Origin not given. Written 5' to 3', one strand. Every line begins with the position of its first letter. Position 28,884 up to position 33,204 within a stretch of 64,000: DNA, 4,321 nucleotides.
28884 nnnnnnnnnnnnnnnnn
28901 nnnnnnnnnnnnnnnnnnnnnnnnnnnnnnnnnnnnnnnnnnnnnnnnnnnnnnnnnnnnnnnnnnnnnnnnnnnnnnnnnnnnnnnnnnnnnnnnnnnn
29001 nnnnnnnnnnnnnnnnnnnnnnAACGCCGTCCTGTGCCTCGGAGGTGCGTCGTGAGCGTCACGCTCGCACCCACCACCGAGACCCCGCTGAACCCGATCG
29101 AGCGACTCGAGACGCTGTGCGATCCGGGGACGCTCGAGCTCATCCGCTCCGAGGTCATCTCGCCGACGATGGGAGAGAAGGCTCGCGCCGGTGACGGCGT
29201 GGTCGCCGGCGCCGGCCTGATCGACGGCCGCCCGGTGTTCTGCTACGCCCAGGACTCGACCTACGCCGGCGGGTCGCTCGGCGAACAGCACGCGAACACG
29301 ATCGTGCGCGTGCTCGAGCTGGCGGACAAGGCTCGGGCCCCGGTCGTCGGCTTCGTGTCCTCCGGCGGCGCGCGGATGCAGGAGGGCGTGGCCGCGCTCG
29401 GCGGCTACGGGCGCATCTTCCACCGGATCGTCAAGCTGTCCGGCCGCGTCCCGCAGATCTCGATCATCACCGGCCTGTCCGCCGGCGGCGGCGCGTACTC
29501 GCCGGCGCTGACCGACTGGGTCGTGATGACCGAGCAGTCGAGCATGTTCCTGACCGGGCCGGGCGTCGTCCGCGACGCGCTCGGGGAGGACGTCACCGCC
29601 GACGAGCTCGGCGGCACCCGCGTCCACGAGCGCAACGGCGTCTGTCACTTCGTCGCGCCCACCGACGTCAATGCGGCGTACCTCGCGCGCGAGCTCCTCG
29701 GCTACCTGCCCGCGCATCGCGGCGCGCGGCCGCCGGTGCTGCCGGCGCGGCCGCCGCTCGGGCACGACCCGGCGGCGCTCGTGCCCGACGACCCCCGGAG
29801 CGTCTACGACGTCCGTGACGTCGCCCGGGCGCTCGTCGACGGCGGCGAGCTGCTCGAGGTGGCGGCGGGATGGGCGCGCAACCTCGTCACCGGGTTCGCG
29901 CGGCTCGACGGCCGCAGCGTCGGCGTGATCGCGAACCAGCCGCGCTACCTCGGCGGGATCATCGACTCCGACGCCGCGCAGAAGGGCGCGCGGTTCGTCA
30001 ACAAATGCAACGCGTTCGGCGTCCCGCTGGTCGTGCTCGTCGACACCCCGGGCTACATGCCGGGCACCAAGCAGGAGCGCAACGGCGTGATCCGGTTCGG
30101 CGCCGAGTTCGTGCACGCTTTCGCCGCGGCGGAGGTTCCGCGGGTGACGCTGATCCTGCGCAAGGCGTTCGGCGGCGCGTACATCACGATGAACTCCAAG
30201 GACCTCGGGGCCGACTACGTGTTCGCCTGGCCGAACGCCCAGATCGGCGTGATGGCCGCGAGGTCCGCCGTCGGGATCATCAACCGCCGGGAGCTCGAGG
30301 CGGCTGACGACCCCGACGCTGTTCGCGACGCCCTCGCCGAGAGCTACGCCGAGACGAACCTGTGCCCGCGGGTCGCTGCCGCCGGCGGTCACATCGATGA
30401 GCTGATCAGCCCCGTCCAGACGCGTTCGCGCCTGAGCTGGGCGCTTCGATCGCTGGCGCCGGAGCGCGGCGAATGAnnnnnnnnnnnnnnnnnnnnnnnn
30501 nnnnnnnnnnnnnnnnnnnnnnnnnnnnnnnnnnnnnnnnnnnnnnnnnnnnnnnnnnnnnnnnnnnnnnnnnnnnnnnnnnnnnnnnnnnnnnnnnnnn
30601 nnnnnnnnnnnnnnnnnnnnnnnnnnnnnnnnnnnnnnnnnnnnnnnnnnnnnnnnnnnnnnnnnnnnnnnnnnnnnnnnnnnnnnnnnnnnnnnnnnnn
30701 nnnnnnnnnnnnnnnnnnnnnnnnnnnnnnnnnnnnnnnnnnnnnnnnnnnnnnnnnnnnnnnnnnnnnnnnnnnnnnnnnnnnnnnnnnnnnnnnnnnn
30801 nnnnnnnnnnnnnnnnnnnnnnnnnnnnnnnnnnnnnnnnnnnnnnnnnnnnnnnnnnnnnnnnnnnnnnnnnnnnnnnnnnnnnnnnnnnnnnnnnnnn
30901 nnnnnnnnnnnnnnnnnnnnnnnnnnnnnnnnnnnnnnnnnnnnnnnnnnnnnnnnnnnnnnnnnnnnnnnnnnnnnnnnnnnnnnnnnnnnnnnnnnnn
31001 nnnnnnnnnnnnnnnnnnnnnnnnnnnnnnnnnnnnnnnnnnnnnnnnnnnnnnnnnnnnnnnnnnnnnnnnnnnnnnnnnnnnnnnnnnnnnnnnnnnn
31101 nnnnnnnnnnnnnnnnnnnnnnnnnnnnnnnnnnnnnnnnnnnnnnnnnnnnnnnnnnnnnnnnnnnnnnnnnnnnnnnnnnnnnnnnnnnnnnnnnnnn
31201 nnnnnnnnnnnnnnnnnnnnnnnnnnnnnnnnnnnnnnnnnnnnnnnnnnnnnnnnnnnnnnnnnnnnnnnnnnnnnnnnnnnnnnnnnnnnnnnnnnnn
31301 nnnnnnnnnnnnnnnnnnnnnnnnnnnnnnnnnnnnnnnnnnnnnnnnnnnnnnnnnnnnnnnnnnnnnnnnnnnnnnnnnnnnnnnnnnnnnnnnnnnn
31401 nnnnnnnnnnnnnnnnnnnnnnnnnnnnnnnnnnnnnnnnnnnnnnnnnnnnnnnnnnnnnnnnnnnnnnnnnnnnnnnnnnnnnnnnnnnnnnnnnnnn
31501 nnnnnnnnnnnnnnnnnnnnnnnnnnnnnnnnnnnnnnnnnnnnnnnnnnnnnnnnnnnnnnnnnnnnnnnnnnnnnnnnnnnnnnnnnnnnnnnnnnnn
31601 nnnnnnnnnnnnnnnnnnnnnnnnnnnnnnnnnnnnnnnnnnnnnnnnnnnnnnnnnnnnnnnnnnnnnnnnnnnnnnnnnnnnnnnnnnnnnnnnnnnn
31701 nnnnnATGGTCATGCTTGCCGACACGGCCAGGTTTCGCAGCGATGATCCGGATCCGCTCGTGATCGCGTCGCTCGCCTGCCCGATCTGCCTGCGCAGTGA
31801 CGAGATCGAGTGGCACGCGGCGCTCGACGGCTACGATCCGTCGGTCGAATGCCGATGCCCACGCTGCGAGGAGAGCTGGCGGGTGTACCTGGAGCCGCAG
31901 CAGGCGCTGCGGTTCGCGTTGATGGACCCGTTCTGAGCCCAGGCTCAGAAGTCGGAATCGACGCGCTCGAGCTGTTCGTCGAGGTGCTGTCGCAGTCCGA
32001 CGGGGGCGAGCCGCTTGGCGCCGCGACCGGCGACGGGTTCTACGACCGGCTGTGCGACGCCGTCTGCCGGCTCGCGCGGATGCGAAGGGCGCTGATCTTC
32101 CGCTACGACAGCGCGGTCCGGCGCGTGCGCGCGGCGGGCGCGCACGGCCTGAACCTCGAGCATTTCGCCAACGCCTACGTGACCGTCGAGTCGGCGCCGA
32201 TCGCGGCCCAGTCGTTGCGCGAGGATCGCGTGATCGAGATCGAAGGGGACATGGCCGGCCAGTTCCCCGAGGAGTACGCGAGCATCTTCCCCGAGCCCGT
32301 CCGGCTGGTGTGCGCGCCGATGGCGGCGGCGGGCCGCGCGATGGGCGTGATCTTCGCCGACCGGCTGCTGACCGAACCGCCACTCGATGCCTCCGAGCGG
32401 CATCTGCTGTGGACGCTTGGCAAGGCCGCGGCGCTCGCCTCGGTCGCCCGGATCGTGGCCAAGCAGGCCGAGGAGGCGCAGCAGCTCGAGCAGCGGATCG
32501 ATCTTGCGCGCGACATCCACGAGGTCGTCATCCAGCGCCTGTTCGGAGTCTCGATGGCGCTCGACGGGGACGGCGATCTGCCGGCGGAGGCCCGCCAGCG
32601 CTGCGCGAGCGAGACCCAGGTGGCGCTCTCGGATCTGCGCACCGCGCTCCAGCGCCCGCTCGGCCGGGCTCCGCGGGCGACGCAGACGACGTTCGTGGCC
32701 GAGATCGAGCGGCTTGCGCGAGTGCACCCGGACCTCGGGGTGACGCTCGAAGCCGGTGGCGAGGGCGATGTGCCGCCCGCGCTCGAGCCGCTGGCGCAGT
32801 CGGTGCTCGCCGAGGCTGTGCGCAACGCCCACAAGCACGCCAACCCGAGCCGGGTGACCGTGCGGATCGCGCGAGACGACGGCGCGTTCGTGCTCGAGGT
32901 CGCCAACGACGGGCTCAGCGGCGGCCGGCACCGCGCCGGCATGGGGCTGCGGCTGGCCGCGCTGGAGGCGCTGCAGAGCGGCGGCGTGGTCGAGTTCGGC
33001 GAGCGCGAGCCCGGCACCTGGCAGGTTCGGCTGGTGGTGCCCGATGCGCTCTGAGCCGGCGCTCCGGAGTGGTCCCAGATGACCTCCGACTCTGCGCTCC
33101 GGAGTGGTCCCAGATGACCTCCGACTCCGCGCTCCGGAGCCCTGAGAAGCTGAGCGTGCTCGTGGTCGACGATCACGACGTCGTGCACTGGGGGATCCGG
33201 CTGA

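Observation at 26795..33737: ACP-less FabH-FabF-carboxyltransferase-acyl reductase operon followed by a soluble two-component system: candidate lipid-signal circuit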

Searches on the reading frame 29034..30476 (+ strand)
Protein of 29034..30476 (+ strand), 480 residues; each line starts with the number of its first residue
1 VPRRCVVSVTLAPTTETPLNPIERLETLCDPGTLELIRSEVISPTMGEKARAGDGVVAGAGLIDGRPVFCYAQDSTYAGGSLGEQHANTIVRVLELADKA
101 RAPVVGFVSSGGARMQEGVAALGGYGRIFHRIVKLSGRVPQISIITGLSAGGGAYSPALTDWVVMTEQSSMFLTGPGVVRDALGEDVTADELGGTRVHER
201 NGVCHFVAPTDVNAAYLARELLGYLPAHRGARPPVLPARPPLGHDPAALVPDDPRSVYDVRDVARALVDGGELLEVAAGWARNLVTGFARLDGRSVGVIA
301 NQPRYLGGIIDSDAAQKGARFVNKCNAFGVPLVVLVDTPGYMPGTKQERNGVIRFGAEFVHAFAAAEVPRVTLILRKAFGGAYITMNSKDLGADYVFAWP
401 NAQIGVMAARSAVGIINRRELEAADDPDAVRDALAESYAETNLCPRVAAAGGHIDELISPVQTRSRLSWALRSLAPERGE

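Call 4: search_protein_families(library=pfam, proteins=[window:29034-30476:+])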
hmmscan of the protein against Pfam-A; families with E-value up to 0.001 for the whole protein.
window:29034-30476:+ (480 aa): 3 families
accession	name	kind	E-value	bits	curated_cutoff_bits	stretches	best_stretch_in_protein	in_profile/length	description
PF01039.27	Carboxyl_trans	-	3.2e-145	485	22.3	1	22-474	11-478/493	Carboxyl transferase domain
PF03255.19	ACCA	-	2e-14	53.9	23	2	284-387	94-205/310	Acetyl co-enzyme A carboxylase carboxyltransferase-like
PF06833.16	MdcE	-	8.6e-07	29.3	32.7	1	330-418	28-116/196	Malonate decarboxylase gamma subunit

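Call 6: search_protein_families(library=ncbifam, proteins=[window:29034-30476:+])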
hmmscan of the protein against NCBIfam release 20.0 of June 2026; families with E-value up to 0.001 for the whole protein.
window:29034-30476:+ (480 aa): 9 families
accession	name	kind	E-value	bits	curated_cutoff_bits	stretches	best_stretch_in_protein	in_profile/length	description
TIGR01117.1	mmdA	subfamily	1e-148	496.3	998.8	1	22-478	34-499/512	methylmalonyl-CoA decarboxylase subunit alpha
NF005530.0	PRK07189.1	equivalog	7.5e-25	87.6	228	1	23-185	20-195/303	biotin-independent malonate decarboxylase subunit beta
TIGR03133.1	malonate_beta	equivalog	4e-24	85.3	278.15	1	23-186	10-186/274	biotin-independent malonate decarboxylase subunit beta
TIGR00515.1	accD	equivalog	1.5e-20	73.7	317.45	1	49-188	103-244/285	acetyl-CoA carboxylase, carboxyltransferase subunit beta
NF041504.1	AccA_sub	subfamily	1.3e-17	64.1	300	2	283-386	40-151/257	carboxyltransferase subunit alpha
NF004344.0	PRK05724.1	equivalog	5.9e-13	48.7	357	2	284-385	98-207/319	acetyl-CoA carboxylase carboxyltransferase subunit alpha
TIGR03134.1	malonate_gamma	equivalog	6.3e-12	45.5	237.15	1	262-418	4-171/258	biotin-independent malonate decarboxylase subunit gamma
TIGR00513.1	accA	equivalog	6.5e-11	42.2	319.3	2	283-378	97-200/321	acetyl-CoA carboxylase carboxyl transferase subunit alpha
NF008971.0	PRK12319.1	equivalog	3.4e-09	36.7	406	1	90-173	87-171/256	acetyl-CoA carboxylase carboxyl transferase subunit alpha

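Call 62: search_solved_structures(query=window:29052-30476:+, max_evalue=1e-40)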
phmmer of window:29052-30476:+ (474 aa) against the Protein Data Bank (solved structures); distinct sequences matched with E-value up to 1e-40: 44.
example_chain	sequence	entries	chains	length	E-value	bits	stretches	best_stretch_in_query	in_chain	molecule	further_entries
1vrg_A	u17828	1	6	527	2e-133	448.9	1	14-465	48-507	propionyl-CoA carboxylase, beta subunit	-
1on3_A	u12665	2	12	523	1.3e-131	442.9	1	17-472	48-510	Methylmalonyl-CoA carboxyltransferase 12S subunit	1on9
9t97_D5a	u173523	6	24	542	3.4e-128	431.6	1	17-468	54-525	Propionyl-CoA carboxylase beta chain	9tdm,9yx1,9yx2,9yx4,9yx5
1x0u_A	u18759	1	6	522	4e-127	428.1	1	16-468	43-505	hypothetical methylmalonyl-CoA decarboxylase alpha subunit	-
6ybp_A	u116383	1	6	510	6.1e-126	424.2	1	13-469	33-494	Propionyl-CoA carboxylase beta chain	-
8pn7_A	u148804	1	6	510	1.7e-125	422.7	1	13-469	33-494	Propionyl-CoA carboxylase beta chain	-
6ybq_A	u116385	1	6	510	1.7e-125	422.7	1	13-469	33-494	Propionyl-CoA carboxylase beta chain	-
8pn8_A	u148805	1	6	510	2.3e-125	422.3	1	13-469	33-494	Propionyl-CoA carboxylase beta chain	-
2a7s_A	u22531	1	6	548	5.9e-125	421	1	36-468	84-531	Probable propionyl-CoA carboxylase beta chain 5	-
1xnw_A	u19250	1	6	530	5.6e-124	417.7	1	15-472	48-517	propionyl-CoA carboxylase complex B subunit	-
2bzr_A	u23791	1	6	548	6.8e-124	417.5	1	36-468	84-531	PROPIONYL-COA CARBOXYLASE BETA CHAIN 5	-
3iav_A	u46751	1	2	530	8.3e-124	417.2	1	15-472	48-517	Propionyl-CoA carboxylase complex B subunit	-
3ib9_A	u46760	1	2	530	1e-123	416.9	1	15-472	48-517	Propionyl-CoA carboxylase complex B subunit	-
3ibb_A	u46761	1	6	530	3.2e-123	415.2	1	15-472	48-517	Propionyl-CoA carboxylase complex B subunit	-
3mfm_C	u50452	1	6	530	4.9e-123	414.6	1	15-472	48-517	Propionyl-CoA carboxylase complex B subunit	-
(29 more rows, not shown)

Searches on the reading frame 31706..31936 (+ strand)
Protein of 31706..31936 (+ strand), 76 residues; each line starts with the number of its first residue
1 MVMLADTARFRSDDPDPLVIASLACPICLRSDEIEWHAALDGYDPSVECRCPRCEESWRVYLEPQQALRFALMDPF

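Call 4: search_protein_families(library=pfam, proteins=[window:31706-31936:+])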
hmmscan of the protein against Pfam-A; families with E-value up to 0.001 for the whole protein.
window:31706-31936:+ (76 aa): 0 families

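Call 6: search_protein_families(library=ncbifam, proteins=[window:31706-31936:+])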
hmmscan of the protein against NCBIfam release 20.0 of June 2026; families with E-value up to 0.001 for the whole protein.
window:31706-31936:+ (76 aa): 0 families

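Call 78: predict_structure(alignment_id=A2)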
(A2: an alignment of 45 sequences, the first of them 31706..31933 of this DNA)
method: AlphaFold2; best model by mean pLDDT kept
length: 76 residues; sequences in the alignment: 45
mean_pLDDT: 76.3   pTM: 0.62
mean pLDDT of the five models: 76.3, 74.7, 74.4, 73.0, 72.2
residues with pLDDT >= 90: 1; 70-90: 59; 50-70: 12; < 50: 4
segments of 3 or more residues with pLDDT < 50: none
pLDDT, mean of each block of 10 residues (from residue 1): 62 82 85 74 76 87 77 58
secondary structure, 60 per line:
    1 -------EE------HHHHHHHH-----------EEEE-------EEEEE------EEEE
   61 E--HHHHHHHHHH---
elements in order: H16-23 E35-38 E46-50 E57-61 H64-73

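Call 82: fold_search(model_id=the predicted structure, library=pdb)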
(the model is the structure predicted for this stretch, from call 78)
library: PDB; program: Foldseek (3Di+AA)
matches with E <= 10: 489; with E <= 0.001: 0
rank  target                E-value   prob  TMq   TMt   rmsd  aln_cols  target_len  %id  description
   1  8b3d_M                4.8e-02  0.87  0.37  0.42   6.7        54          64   18  Structure of the Pol II-TCR-ELOF1 complex. (released 2023-09-27)
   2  8xrm_Q                5.8e-02  0.85  0.37  0.43   6.0        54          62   17  RNA polymerase II elongation complex with DSIF, SPT6, and ELOF1 transcribing genomic DNA extracted from human nuclei (released 2025-05-07)
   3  8ram_M                6.7e-02  0.80  0.36  0.40   6.1        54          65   15  Structure of Sen1 bound RNA Polymerase II pre-termination complex (released 2024-10-30)
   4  9rtt_b                9.4e-02  0.82  0.39  0.43   5.9        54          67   15  Activated Elongation Complex with IWS1 and ELOF1 (released 2025-09-03)
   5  1wii_MODEL_1_A        1.6e-01  0.28  0.37  0.34  15.6        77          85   17  Solution structure of RSGI RUH-025, a DUF701 domain from mouse cDNA (released 2004-11-28)
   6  6zxw_H                2.1e-01  0.60  0.38  0.47   6.6        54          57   20  Structure of Archaeoglobus fulgidus Trm11-Trm112 m2G10 tRNA methyltransferase complex bound to sinefungin (released 2020-09-23)
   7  6k0a_G                2.1e-01  0.54  0.43  0.29   8.3        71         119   18  cryo-EM structure of an archaeal Ribonuclease P (released 2019-06-19)
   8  9w4r_A                2.6e-01  0.35  0.35  0.06   6.0        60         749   15  Cryo-EM structure of hTUT4_mini:hLin28A:pre-let-7g miRNA_UUU, conformation 1 (released 2025-12-03)
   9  9gex_C                2.9e-01  0.69  0.38  0.22   2.8        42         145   26  Escherichia coli NrdR with unocuppied outer nucleotide-binding site (released 2026-02-18)
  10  9gex_D                2.9e-01  0.69  0.38  0.21   2.9        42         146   26  Escherichia coli NrdR with unocuppied outer nucleotide-binding site (released 2026-02-18)
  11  8opp_A                3.6e-01  0.25  0.38  0.06  12.5        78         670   17  Structure of human terminal uridylyltransferase 7 (hTUT7/ZCCHC6) bound with pre-let7g miRNA and UTPalphaS (released 2024-07-24)
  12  9gex_B                4.1e-01  0.60  0.38  0.23   2.9        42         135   26  Escherichia coli NrdR with unocuppied outer nucleotide-binding site (released 2026-02-18)
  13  1u2l_A                4.4e-01  0.51  0.41  0.12   2.9        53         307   15  Crystal structure of the C-terminal domain from the catalase-peroxidase KatG of Escherichia coli (P1) (released 2004-10-05)
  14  5a2x_B                4.4e-01  0.12  0.32  0.07  15.5        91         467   11  Crystal structure of mtPAP in complex with CTP (released 2015-09-09)
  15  9a6n_B                5.0e-01  0.33  0.33  0.18   4.1        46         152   17  Integrative model of SOJ-NRDR by crosslinking MS and deep learning (released 2024-09-18)
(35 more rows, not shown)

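Call 95: search_protein_families(library=pfam, proteins=[window:31706-31933:+], max_evalue=5)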
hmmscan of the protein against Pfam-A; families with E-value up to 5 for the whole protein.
window:31706-31933:+ (76 aa): 6 families
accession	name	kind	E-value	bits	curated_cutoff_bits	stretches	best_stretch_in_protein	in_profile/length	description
PF24440.1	DUF7559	-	0.005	17.5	27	1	12-35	25-48/52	Family of unknown function (DUF7559)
PF03811.18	Zn_ribbon_InsA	-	0.091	12.9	26.1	1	46-61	3-17/35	InsA N-terminal domain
PF15801.11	zf-C6H2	-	0.093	13.3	30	1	22-32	12-22/47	zf-MYND-like zinc finger, mRNA-binding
PF23454.1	Zn_ribbon_Brz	-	0.14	13.2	27.9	1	47-62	4-19/58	Transcriptional regulator Brz zinc beta ribbon domain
PF24110.1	DUF7385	-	0.77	9.9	28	1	40-59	18-37/72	Family of unknown function (DUF7385)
PF09526.16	DUF2387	-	0.88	10.1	25.9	1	20-49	6-33/72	Probable metal-binding protein (DUF2387)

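Call 102: search_protein_representatives(alignment_id=A2)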
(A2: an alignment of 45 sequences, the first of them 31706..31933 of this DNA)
Query: 45 sequences, 78 profile positions. Proteins with E-value up to 0.001 (for the whole library): 205; up to 1e-10: 105; up to 1e-30: 2. The best 150 are listed.
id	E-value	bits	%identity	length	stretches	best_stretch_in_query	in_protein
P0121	5.6e-35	135.1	-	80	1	1-74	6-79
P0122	1.2e-31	124.5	-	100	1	5-74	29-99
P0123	1.3e-30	121.1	-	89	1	3-75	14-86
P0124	3.9e-30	119.5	-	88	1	3-76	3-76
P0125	1.4e-29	117.8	-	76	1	3-75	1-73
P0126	5.5e-29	115.9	-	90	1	3-73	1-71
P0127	1.1e-28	115.0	-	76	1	5-73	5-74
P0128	5.9e-27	109.4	-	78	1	3-75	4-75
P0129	1.9e-22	94.9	-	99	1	4-62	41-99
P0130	6.7e-22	93.2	-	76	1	26-76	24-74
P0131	2.8e-21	91.2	-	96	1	25-75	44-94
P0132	3.2e-20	87.8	-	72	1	7-73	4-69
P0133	4.8e-20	87.2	-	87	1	1-66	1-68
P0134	1.1e-19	86.1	-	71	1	6-72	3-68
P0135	1.6e-19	85.5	-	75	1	6-73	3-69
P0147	2.9e-16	75.1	-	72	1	6-72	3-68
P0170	1.3e-13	66.6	-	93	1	6-74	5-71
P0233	2.1e-10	56.3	-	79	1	4-72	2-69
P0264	6.4e-09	51.6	-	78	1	5-72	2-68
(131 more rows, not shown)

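Call 104: find_encoding_contigs(protein=P0170, flank=6000, max_places=3)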
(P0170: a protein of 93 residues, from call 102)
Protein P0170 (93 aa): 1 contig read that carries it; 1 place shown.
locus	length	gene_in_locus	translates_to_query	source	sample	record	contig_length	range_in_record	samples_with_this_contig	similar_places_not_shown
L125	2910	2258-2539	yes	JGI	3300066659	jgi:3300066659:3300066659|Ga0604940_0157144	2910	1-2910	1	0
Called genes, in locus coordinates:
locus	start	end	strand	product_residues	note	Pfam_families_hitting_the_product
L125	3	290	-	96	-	?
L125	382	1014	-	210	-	PF00072:Response_reg, PF08281:Sigma70_r4_2 (faint), PF00196:GerE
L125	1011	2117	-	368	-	PF13492:GAF_3 (weak), PF07730:HisKA_3, PF02518:HATPase_c (faint)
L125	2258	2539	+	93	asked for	-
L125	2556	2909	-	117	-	?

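Call 105: find_encoding_contigs(protein=P0233, flank=8000, max_places=3)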
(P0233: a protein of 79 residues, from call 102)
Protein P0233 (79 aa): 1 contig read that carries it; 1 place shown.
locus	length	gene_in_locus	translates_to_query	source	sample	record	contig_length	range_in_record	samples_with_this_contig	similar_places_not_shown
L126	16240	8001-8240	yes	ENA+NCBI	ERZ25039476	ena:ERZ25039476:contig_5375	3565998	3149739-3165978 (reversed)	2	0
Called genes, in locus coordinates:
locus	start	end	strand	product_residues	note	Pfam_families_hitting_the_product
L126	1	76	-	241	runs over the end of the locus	PF00378:ECH_1, PF16113:ECH_2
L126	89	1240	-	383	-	PF02771:Acyl-CoA_dh_N, PF02770:Acyl-CoA_dh_M, PF00441:Acyl-CoA_dh_1, PF08028:Acyl-CoA_dh_2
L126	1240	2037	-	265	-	PF00378:ECH_1, PF16113:ECH_2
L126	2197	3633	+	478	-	PF12172:zf-ChsH2 (weak), PF01796:OB_ChsH2_C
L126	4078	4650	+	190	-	PF02803:Thiolase_C, PF22691:Thiolase_C_1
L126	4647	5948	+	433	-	PF01266:DAO (faint), PF12831:FAD_oxidored (weak), PF13450:NAD_binding_8, PF01593:Amino_oxidase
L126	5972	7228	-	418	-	-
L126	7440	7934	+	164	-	-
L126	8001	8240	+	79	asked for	-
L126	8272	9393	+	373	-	PF01590:GAF, PF13185:GAF_2, PF13492:GAF_3, PF02518:HATPase_c (weak)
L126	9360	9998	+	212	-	PF00072:Response_reg, PF00196:GerE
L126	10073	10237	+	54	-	-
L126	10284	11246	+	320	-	PF20434:BD-FAE, PF12146:Hydrolase_4 (faint), PF12697:Abhydrolase_6 (weak)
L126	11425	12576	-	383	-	-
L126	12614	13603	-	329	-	PF00296:Bac_luciferase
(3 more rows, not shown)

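Call 106: find_encoding_contigs(protein=P0147, flank=8000, max_places=3)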
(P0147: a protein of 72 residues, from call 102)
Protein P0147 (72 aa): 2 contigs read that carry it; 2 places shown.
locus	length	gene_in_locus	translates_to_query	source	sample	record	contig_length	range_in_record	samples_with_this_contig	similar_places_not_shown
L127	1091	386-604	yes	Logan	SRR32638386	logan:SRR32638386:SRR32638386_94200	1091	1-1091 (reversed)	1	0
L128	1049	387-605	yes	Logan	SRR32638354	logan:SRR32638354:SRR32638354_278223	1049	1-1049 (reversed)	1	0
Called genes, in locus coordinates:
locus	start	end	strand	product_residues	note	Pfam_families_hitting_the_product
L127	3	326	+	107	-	?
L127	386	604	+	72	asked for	-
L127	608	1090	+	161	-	?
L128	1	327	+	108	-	?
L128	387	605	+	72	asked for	-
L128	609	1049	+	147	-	?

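Call 107: find_encoding_contigs(protein=P0264, flank=8000, max_places=3)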
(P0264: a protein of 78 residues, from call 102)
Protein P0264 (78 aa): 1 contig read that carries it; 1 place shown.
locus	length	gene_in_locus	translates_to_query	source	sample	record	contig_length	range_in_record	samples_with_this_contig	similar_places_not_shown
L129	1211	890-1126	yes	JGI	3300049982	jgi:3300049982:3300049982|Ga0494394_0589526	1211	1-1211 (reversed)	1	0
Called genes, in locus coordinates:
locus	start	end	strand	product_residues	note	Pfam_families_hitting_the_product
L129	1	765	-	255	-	?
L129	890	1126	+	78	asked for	-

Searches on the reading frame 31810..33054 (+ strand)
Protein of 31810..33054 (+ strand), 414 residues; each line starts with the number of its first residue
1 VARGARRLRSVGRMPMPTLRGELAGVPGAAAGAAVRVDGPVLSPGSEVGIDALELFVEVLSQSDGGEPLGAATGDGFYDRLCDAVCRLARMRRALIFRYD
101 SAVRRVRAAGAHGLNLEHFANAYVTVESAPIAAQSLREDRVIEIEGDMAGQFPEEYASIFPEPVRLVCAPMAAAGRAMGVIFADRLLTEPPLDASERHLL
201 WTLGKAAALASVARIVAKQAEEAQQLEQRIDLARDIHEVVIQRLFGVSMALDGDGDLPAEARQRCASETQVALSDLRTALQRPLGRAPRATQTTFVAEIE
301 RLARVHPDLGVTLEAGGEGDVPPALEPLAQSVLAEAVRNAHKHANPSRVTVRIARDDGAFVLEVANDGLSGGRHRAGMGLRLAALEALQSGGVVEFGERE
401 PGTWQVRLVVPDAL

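Call 4: search_protein_families(library=pfam, proteins=[window:31810-33054:+])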
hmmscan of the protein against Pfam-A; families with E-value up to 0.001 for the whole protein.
window:31810-33054:+ (414 aa): 4 families
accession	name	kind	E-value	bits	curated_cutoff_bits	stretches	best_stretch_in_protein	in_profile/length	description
PF01590.32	GAF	-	1.4e-06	29.3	22.4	1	78-210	6-132/133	GAF domain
PF13185.12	GAF_2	-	2.4e-06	28.2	28.6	1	75-210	5-134/136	GAF domain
PF02518.31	HATPase_c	-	4.1e-05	24.4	26.4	1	328-410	5-107/111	Histidine kinase-, DNA gyrase B-, and HSP90-like ATPase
PF13581.12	HATPase_c_2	-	0.00097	19.6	27.4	0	332-370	35-77/127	Histidine kinase-like ATPase domain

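Call 6: search_protein_families(library=ncbifam, proteins=[window:31810-33054:+])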
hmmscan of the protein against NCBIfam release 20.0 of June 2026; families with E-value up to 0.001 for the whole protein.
window:31810-33054:+ (414 aa): 2 families
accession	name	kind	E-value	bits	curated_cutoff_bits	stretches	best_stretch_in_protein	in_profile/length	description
NF047786.1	his_kin_MadS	equivalog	5.1e-08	32.4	500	1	220-384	221-392/434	MadS family sensor histidine kinase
NF052443.1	SensHisKinMctS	equivalog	7.2e-05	21.3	700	1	224-403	246-440/457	two-component system sensor histidine kinase MctS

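Call 15: search_solved_structures(query=window:31951-33054:+, max_evalue=0.01)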
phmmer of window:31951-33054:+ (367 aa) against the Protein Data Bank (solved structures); distinct sequences matched with E-value up to 0.01: 3.
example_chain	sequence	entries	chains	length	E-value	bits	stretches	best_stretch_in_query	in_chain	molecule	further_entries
8sbm_A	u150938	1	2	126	5.6e-05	25.9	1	273-347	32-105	GAF domain-containing protein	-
3zxo_A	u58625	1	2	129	6.9e-05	25.6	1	273-349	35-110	REDOX SENSOR HISTIDINE KINASE RESPONSE REGULATOR DEVS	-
3zxq_A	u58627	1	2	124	0.00058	22.5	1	260-346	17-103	HYPOXIA SENSOR HISTIDINE KINASE RESPONSE REGULATOR DOST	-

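Call 95: search_protein_families(library=pfam, proteins=[window:31951-33051:+], max_evalue=5)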
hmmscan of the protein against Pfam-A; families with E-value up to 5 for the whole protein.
window:31951-33051:+ (367 aa): 5 families
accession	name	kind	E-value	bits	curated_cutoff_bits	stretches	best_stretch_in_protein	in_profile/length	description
PF01590.32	GAF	-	9.9e-07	29.8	22.4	1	31-163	6-132/133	GAF domain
PF13185.12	GAF_2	-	1.9e-06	28.6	28.6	1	28-163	5-134/136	GAF domain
PF02518.31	HATPase_c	-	3e-05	24.8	26.4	1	281-363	5-107/111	Histidine kinase-, DNA gyrase B-, and HSP90-like ATPase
PF13581.12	HATPase_c_2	-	0.00077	19.9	27.4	1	285-323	35-77/127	Histidine kinase-like ATPase domain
PF07730.19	HisKA_3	-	0.0016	19.4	24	1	182-234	2-54/68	Histidine kinase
